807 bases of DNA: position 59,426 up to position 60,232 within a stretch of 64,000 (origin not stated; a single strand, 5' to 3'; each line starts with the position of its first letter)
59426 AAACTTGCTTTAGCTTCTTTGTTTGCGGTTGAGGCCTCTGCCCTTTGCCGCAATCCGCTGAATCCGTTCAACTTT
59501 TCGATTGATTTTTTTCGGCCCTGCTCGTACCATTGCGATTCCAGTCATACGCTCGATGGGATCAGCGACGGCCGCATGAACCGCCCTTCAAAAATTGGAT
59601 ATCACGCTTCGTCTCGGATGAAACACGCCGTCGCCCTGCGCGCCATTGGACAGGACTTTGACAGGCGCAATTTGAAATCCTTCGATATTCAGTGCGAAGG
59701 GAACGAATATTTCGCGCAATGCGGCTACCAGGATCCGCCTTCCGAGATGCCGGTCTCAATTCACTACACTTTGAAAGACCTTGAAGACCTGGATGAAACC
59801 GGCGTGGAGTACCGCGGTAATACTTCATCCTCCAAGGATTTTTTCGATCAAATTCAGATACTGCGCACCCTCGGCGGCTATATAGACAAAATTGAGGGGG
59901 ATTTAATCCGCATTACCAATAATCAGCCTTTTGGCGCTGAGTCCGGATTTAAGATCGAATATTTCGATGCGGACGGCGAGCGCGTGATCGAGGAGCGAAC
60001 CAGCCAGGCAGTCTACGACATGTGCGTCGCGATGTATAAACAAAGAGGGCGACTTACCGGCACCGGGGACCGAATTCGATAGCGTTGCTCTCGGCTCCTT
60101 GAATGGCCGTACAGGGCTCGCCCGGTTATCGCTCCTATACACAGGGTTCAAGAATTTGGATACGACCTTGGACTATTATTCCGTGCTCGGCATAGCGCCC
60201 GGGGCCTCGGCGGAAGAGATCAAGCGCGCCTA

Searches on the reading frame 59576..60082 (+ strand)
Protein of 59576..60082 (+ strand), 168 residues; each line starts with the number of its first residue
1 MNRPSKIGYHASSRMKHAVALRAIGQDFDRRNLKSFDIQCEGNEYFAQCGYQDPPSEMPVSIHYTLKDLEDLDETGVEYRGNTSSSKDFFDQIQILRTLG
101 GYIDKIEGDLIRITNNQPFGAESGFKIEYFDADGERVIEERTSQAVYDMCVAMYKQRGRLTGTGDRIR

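Call 5: search_protein_families(library=ncbifam, proteins=[window:59576-60082:+], max_evalue=1)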
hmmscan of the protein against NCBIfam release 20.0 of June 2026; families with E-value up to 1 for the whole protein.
window:59576-60082:+ (168 aa): 0 families

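Call 6: find_homologous_proteins(query=window:59576-60082:+, max_evalue=0.01)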
Query window:59576-60082:+ (168 aa): 17 proteins with E <= 0.01 among 48 candidates.
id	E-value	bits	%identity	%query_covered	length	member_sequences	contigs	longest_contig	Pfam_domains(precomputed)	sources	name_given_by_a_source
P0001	2.1e-97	341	99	92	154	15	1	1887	-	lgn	-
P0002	9.2e-79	281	77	93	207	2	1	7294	-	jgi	jgi:hypothetical protein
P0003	1.2e-67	245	71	92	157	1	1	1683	-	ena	-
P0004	4.2e-64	233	67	89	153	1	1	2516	-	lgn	-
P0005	1.4e-54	202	59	90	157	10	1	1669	-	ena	-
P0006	5.0e-54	200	58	87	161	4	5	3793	-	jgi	jgi:hypothetical protein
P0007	5.9e-53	197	56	92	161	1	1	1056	-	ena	-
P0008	6.1e-53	197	58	91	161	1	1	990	-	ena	-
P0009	8.4e-53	196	57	91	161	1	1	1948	-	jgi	jgi:hypothetical protein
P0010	4.0e-51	191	58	91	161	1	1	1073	-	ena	-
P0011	8.1e-50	187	56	92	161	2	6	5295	-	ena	-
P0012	1.1e-49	186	55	92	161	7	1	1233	-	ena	-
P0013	2.3e-49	185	55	90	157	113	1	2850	-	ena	-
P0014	2.9e-48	182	54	91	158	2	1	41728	-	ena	-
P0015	7.9e-48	180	54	91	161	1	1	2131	-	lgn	-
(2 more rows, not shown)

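Call 8: find_encoding_contigs(protein=P0014, flank=8000, max_places=4)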
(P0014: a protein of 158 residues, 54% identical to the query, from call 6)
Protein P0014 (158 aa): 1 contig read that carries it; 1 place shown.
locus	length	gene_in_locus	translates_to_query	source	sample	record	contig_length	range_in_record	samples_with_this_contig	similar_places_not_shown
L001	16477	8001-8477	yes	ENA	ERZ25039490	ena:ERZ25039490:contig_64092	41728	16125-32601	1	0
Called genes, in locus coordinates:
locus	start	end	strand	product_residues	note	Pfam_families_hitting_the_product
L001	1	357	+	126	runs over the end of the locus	PF26594:KH_NusA_2nd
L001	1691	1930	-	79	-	-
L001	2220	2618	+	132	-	PF00009:GTP_EFTU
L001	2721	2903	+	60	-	-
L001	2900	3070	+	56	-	PF11987:IF-2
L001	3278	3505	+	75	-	PF03144:GTP_EFTU_D2 (weak)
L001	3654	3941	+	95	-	PF04456:DUF503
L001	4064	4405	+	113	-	PF02033:RBFA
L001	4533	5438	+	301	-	PF01509:TruB_N, PF16198:TruB_C_2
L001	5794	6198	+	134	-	PF17297:PEPCK_N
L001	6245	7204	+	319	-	PF17297:PEPCK_N, PF00821:PEPCK_GTP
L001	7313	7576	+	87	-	PF00821:PEPCK_GTP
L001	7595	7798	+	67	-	PF02979:NHase_alpha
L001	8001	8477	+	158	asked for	-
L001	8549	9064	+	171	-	PF00226:DnaJ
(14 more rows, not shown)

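Call 10: find_encoding_contigs(protein=P0002, flank=8000, max_places=4)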
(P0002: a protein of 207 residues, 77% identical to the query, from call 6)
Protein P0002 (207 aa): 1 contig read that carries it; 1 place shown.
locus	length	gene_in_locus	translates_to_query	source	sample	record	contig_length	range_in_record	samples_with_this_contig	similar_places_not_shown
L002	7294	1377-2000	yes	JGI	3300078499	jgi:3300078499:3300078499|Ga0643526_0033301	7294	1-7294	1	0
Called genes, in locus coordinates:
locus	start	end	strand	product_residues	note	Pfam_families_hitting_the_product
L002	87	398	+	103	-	PF21006:NHase_beta_N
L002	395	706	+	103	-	PF02211:NHase_beta_C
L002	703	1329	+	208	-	PF02979:NHase_alpha, PF14407:Frankia_peptide (faint)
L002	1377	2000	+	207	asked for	-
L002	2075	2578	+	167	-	PF00226:DnaJ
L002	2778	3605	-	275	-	PF00903:Glyoxalase, PF13669:Glyoxalase_4, PF18029:Glyoxalase_6 (faint)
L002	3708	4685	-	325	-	PF13379:NMT1_2 (faint), PF09084:NMT1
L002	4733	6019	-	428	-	PF00355:Rieske, PF19301:LigXa_C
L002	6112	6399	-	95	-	PF01541:GIY-YIG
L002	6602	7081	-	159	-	PF05670:NFACT-R_1, PF18297:NFACT-R_2 (weak)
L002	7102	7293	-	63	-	?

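Call 11: find_encoding_contigs(protein=P0011, flank=8000, max_places=6)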
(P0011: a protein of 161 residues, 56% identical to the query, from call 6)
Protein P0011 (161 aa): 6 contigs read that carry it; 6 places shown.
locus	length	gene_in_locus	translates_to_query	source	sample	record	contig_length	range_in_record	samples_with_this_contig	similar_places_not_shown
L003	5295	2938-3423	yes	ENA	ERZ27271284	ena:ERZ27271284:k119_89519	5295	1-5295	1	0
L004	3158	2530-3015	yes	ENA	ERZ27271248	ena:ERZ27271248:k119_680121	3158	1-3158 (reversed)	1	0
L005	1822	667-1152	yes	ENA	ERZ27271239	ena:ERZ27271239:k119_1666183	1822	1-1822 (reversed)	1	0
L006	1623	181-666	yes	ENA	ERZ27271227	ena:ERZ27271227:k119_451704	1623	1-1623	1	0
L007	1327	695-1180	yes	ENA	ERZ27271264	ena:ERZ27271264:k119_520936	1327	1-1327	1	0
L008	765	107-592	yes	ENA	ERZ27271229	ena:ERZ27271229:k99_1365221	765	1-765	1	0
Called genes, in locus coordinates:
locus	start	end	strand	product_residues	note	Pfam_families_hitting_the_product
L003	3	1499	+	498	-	?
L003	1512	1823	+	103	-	PF21006:NHase_beta_N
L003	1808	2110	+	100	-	PF02211:NHase_beta_C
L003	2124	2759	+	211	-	PF02979:NHase_alpha, PF14407:Frankia_peptide (faint)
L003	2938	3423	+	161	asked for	-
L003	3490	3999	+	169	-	PF00226:DnaJ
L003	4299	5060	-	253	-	PF00106:adh_short, PF08659:KR (weak), PF13561:adh_short_C2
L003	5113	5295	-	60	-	?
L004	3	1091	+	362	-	?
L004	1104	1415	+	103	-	PF21006:NHase_beta_N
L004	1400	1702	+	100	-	PF02211:NHase_beta_C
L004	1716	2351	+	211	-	PF02979:NHase_alpha, PF14407:Frankia_peptide (faint)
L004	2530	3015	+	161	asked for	-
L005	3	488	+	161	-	?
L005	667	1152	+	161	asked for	-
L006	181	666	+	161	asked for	-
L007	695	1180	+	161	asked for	-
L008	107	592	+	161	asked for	-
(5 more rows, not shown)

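Call 16: find_related_loci(query=A2, collection=genome_contigs, flank=8000)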
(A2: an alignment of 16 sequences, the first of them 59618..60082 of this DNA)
Query A2 (154 aa) in genome_contigs; peptide patterns used: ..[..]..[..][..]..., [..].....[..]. (x = any residue, [..] = any of these).
26 stretches matched a pattern; 24 encode a relative of the query (tblastn E <= 1e-3); 24 distinct loci.
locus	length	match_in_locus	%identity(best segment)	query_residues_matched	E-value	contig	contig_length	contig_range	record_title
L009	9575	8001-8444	59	3-150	1e-59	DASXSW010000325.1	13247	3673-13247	MAG TPA_asm: Candidatus Binatia bacterium isolate SMAG_U4676 k141_1144898, whole genome shotgun sequence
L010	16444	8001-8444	57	2-149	1e-57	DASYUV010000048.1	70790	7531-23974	MAG TPA_asm: Candidatus Binatia bacterium isolate SMAG_U4604 k141_17851, whole genome shotgun sequence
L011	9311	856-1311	57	1-152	2e-57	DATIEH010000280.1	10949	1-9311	MAG TPA_asm: Candidatus Binatia bacterium isolate SMAG_U16364 k141_883830, whole genome shotgun sequence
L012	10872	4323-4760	58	1-146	9e-57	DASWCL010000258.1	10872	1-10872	MAG TPA_asm: Candidatus Binatia bacterium isolate SMAG_U2708 k141_1280153, whole genome shotgun sequence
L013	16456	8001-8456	56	1-152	2e-55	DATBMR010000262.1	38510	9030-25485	MAG TPA_asm: Candidatus Binatia bacterium isolate SMAG_U4003 k141_3857164, whole genome shotgun sequence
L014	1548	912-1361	56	1-150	1e-56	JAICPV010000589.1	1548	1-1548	MAG: Pyrinomonadaceae bacterium isolate TY_FP_2_bin.49 k141_4630351_length_1548_cov_6.0000, whole genome shotgun sequenc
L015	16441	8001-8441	53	1-147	2e-54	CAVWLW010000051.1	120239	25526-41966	MAG: uncultured delta proteobacterium isolate MFD08691.bin.1.5 genome assembly, contig: contig_65479, whole genome shotg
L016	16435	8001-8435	56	2-146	3e-54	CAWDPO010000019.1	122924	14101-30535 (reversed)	MAG: uncultured delta proteobacterium isolate MFD04850.bin.2.104 genome assembly, contig: contig_42053, whole genome sho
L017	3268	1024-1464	53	4-150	4e-54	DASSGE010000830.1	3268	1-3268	MAG TPA_asm: Candidatus Binatia bacterium isolate SMAG_U1024 k141_479269, whole genome shotgun sequence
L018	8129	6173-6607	55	2-146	7e-54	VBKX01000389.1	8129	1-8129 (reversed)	MAG: Deltaproteobacteria bacterium isolate DP_20 14_0903_13_30cm_scaffold_3946959, whole genome shotgun sequence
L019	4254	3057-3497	52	1-147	5e-54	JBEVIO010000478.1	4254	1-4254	MAG: Candidatus Binatia bacterium isolate T2R6BO_autometa_bin_0099 T2R6BO_autometa_bin_0099_k133_10373860, whole genome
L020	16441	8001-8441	55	1-147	3e-53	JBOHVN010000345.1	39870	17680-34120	MAG: Candidatus Binatia bacterium isolate M3-S_metawrap_bin.190 k127_1603890, whole genome shotgun sequence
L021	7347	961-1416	53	1-152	4e-53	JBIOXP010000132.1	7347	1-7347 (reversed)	MAG: Candidatus Binatia bacterium isolate MAG053 k127_1933037, whole genome shotgun sequence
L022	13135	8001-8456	53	4-154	7e-53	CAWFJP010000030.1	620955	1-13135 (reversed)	MAG: uncultured delta proteobacterium isolate MFD02242.bin.2.64 genome assembly, contig: contig_9111, whole genome shotg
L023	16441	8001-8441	52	1-147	3e-52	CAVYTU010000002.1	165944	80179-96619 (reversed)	MAG: uncultured delta proteobacterium isolate MFD05567.bin.2.108 genome assembly, contig: contig_108596, whole genome sh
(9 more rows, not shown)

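Call 22: search_protein_representatives(alignment_id=A2)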
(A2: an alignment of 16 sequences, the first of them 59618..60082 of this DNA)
Query: 16 sequences, 161 profile positions. Proteins with E-value up to 0.001 (for the whole library): 523; up to 1e-10: 197; up to 1e-30: 18. The best 150 are listed.
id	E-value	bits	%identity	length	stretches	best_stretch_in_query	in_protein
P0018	1.2e-70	252.7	-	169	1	3-155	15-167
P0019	8.0e-54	197.9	-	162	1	3-160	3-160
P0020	7.8e-51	188.2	-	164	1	2-155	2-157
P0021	9.1e-50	184.8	-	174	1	1-160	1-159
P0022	1.3e-41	158.3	-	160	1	1-158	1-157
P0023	3.2e-41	157.0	-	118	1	3-106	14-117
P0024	1.4e-38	148.4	-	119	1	41-148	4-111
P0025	2.5e-38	147.6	-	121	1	62-156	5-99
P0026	5.8e-38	146.4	-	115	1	47-160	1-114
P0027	2.1e-37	144.6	-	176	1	4-151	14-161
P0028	3.1e-37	144.0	-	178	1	3-156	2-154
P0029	3.0e-34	134.3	-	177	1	7-155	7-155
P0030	3.3e-33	130.9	-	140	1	1-125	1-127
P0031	2.3e-32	128.2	-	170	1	6-158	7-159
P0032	2.4e-32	128.1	-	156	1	4-149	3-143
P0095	8.2e-18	80.9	-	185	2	43-147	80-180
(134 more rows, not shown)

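Call 23: predict_structure(alignment_id=A2)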
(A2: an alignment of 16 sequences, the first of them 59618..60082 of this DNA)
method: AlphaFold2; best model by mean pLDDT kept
length: 154 residues; sequences in the alignment: 16
mean_pLDDT: 84.9   pTM: 0.80
mean pLDDT of the five models: 84.9, 84.2, 83.5, 82.4, 80.9
residues with pLDDT >= 90: 95; 70-90: 32; 50-70: 18; < 50: 9
segments of 3 or more residues with pLDDT < 50: 146-154
pLDDT, mean of each block of 10 residues (from residue 1): 94 93 94 94 94 93 64 75 94 95 75 95 93 87 54 36
secondary structure, 60 per line:
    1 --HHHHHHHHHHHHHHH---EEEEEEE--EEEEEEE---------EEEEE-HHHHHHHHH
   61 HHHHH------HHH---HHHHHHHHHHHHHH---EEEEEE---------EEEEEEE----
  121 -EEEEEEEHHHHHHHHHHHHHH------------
elements in order: H3-17 E21-27 E30-36 E46-50 H52-65 H78-91 E95-100 E110-116 E122-128 H129-142

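Call 28: fold_search(model_id=the predicted structure, library=pdb)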
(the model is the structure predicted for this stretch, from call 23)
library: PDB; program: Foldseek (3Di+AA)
matches with E <= 10: 974; with E <= 0.001: 0
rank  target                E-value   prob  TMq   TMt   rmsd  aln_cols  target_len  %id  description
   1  4exr                  2.7e-03  0.84  0.26  0.27  14.2       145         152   14  Crystal structure of a putative lipoprotein (CD1622) from Clostridium difficile 630 at 1.85 A resolution (released 2012-06-27)
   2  8i6g_A                1.6e-02  0.35  0.21  0.13  17.3       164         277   10  Crystal structure of the African swine fever virus DNA sliding clamp (native form) (released 2023-06-07)
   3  2n3f_MODEL_1_A        3.1e-02  0.20  0.18  0.18  20.1       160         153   13  Solution structure of both dsRBDs of DRB4 along with linker (viz. DRB4(1-153)) (released 2016-09-07)
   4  7v6c_B                3.9e-02  0.18  0.20  0.13  19.1       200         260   12  Structure of the Dicer-2-R2D2 heterodimer bound to small RNA duplex (released 2022-03-23)
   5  7ype                  4.4e-02  0.25  0.22  0.14  16.2       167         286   10  Crystal structure of AsfvPCNA in space group of P63 (released 2023-07-26)
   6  7ypf_A                5.5e-02  0.28  0.22  0.14  11.3       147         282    9  Crystal structure of AsfvPCNA in space group of P1 (released 2023-08-02)
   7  6cx2                  7.3e-02  0.25  0.20  0.14  11.9       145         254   12  S177G Mutant of Yeast PCNA (released 2018-04-11)
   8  6e49_C                7.8e-02  0.25  0.20  0.14  11.8       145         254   10  Pif1 peptide bound to PCNA trimer (released 2018-08-22)
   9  3k44_A                8.7e-02  0.28  0.25  0.26  18.5       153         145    6  Crystal Structure of Drosophila melanogaster Pur-alpha (released 2009-10-27)
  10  8ite                  1.1e-01  0.23  0.22  0.14  11.7       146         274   10  Crystal structure of pE301R from African swine fever virus (released 2023-09-13)
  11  6jsx_A                1.2e-01  0.89  0.25  0.46   4.7        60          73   23  Structure of a flagellin protein, HpFlaG (released 2020-04-08)
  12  3h6f_M                1.3e-01  0.10  0.18  0.14  18.8       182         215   11  Crystal Structure of Mycobacterium Tuberculosis Proteasome Modified by inhibitor HT1171 (released 2009-09-15)
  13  5mb9_A                1.4e-01  0.13  0.21  0.08  18.9       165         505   10  Crystal structure of the eukaryotic ribosome associated complex (RAC), a unique Hsp70/Hsp40 pair (released 2016-12-28)
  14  5mb9_B                1.5e-01  0.12  0.20  0.08  18.5       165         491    8  Crystal structure of the eukaryotic ribosome associated complex (RAC), a unique Hsp70/Hsp40 pair (released 2016-12-28)
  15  4g59_B                1.6e-01  0.23  0.26  0.25  10.6       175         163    7  Crystal structure of the murine cytomegalovirus MHC-I homolog m152 with ligand RAE-1 gamma (released 2012-12-19)
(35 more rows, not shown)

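Call 30: find_homologous_proteins(query=A3, max_evalue=0.001)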
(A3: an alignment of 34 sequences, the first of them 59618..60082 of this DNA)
Query A3 (34 sequences) (154 aa, profile of the alignment): 178 proteins with E <= 0.001 among 8000 candidates; the best 120 are listed.
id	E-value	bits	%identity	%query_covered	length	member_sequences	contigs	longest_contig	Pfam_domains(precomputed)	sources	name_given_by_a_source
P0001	4.5e-50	187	99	100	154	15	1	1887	-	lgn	-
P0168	2.3e-49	185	49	99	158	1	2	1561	-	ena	-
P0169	6.5e-49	184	34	91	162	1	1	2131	-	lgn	-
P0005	4.0e-48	181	59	99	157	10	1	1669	-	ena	-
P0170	5.1e-48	181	56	94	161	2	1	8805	-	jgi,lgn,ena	-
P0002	5.2e-48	181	80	92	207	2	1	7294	-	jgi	jgi:hypothetical protein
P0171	8.6e-48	180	54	97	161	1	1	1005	-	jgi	jgi:hypothetical protein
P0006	2.7e-47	178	58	95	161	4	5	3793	-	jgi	jgi:hypothetical protein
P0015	2.8e-47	178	54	99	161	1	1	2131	-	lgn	-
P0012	3.4e-47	178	55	99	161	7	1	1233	-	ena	-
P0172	4.1e-47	178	50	97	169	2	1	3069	-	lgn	-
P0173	8.8e-47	177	58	99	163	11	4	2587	-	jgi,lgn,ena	jgi:hypothetical protein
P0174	1.6e-46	176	57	99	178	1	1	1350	-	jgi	-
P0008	6.4e-46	174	58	99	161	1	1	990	-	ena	-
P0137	6.7e-46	174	27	92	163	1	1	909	-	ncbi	-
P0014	7.8e-46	174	54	99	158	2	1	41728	-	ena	-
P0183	2.7e-44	169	38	90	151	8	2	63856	-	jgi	-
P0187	1.4e-43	166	44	95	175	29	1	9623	-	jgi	-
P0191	7.1e-42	161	21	92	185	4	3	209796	-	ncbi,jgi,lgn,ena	-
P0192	8.6e-42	160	40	97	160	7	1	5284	-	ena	-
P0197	4.1e-41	158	26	90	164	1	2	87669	-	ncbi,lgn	ncbi:MAG: hypothetical protein ACE5HC_02135 [Candidatus Binatia bacterium]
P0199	2.5e-40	156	25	90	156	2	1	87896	-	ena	-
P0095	3.3e-37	146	23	94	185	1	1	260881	-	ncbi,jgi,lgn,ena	-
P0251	1.1e-34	137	25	92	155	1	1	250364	-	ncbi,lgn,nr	ncbi:MAG TPA: hypothetical protein VNL14_08135 [Candidatus Acidoferrales bacterium]|nr:hypothetical 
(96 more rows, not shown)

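Call 31: find_encoding_contigs(protein=P0191, flank=5000, max_places=2)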
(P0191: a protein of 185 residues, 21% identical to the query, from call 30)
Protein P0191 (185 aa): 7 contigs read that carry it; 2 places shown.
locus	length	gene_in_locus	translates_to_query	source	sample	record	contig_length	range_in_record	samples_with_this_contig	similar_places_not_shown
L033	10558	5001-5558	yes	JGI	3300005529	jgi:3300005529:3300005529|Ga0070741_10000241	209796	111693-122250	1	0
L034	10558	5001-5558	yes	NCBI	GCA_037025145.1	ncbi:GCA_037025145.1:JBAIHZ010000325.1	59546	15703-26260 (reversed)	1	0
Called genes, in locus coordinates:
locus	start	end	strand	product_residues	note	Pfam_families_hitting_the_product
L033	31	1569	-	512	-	PF00171:Aldedh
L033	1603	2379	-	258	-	PF00106:adh_short, PF08659:KR, PF23441:SDR (faint), PF13561:adh_short_C2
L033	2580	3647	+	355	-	PF00437:T2SSE, PF13191:AAA_16 (faint), PF13401:AAA_22 (faint)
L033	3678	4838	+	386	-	PF00437:T2SSE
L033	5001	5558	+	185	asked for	-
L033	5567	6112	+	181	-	-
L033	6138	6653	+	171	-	-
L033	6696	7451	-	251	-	PF13085:Fer2_3, PF13183:Fer4_8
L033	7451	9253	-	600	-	PF00890:FAD_binding_2, PF01266:DAO (weak), PF01946:Thi4 (faint), PF03486:HI0933_like (faint), PF07992:Pyr_redox_2 (faint), PF02910:Succ_DH_flav_C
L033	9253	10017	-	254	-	-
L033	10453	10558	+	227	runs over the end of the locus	PF03167:UDG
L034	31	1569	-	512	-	PF00171:Aldedh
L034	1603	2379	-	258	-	PF00106:adh_short, PF08659:KR, PF23441:SDR (faint), PF13561:adh_short_C2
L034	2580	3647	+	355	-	PF00437:T2SSE, PF13191:AAA_16 (faint), PF13401:AAA_22 (faint)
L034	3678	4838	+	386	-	PF00437:T2SSE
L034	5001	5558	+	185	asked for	-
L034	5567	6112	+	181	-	-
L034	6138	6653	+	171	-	-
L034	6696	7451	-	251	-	PF13085:Fer2_3, PF13183:Fer4_8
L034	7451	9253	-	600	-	PF00890:FAD_binding_2, PF01266:DAO (weak), PF01946:Thi4 (faint), PF03486:HI0933_like (faint), PF07992:Pyr_redox_2 (faint), PF02910:Succ_DH_flav_C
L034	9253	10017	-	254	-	-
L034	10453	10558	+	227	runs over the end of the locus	PF03167:UDG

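Call 32: find_encoding_contigs(protein=P0251, flank=5000, max_places=2)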
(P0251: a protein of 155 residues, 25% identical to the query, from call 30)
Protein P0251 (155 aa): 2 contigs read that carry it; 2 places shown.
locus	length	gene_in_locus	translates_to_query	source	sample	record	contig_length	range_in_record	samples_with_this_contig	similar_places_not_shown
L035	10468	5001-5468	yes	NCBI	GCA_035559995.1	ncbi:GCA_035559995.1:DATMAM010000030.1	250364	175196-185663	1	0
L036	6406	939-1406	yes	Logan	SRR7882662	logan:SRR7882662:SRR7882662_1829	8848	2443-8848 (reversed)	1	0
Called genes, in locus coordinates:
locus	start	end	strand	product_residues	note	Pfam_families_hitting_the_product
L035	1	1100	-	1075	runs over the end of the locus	PF25596:CPSase_L_D1, PF02222:ATP-grasp (weak), PF02786:CPSase_L_D2, PF02787:CPSase_L_D3, PF25596:CPSase_L_D1, PF02786:CPSase_L_D2, PF15632:ATPgrasp_Ter, PF02142:MGS, +6 more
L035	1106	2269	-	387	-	PF00988:CPSase_sm_chain, PF00117:GATase, PF07722:Peptidase_C26 (faint)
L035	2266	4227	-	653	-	PF02729:OTCace_N, PF00185:OTCace, PF02748:PyrI_C (weak), PF00156:Pribosyltran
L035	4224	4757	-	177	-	PF00156:Pribosyltran, PF15609:PRTase_2 (faint)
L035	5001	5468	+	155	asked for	-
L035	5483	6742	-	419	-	PF07690:MFS_1, PF12832:MFS_1_like (weak)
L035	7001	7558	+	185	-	PF00582:Usp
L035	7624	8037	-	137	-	-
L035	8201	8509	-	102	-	-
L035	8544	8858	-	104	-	PF01713:Smr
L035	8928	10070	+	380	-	PF06925:MGDG_synth, PF02350:Epimerase_2 (weak), PF00534:Glycos_transf_1, PF04101:Glyco_tran_28_C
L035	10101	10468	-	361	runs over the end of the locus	PF04909:Amidohydro_2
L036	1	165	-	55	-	?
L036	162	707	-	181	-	PF00156:Pribosyltran, PF15609:PRTase_2 (faint)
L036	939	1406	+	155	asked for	-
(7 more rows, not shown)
